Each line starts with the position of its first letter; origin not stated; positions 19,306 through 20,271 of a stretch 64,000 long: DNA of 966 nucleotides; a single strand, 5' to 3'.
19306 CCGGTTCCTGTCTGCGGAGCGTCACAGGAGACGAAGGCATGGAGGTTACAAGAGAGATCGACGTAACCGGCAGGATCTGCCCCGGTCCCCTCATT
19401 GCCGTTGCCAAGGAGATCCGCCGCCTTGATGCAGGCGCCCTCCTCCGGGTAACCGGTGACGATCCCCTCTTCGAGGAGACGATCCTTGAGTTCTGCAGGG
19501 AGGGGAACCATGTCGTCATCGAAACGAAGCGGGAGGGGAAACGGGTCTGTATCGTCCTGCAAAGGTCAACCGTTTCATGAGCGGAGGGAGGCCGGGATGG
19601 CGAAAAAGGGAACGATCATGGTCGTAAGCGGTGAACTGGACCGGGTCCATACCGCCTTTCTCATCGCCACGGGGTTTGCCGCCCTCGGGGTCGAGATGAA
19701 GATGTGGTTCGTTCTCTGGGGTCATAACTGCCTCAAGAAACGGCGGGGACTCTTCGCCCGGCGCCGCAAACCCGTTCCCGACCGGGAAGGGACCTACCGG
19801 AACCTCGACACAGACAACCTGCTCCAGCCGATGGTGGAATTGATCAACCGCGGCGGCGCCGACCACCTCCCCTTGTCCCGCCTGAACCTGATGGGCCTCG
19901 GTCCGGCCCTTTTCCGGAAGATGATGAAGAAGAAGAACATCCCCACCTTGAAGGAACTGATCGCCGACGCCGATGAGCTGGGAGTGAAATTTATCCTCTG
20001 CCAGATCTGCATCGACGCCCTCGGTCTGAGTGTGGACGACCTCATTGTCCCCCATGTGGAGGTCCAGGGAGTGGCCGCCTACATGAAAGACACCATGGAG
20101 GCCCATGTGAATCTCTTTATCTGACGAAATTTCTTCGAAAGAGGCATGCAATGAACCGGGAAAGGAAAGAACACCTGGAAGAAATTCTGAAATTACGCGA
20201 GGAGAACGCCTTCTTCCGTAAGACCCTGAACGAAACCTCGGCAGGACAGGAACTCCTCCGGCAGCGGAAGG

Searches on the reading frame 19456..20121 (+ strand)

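Call 28: search_protein_families(library=pfam, proteins=[window:19456-20121:+], max_evalue=0.001)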
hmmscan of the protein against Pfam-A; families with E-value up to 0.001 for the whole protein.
window:19456-20121:+ (222 aa): 2 families
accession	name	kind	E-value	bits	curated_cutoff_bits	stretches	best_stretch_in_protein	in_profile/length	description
PF13686.11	DrsE_2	-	8.6e-33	113.9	25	2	115-221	52-156/156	DsrE/DsrF/DrsH-like family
PF02635.20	DsrE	-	3.3e-06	27.7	22.7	1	145-209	38-103/116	DsrE/DsrF-like family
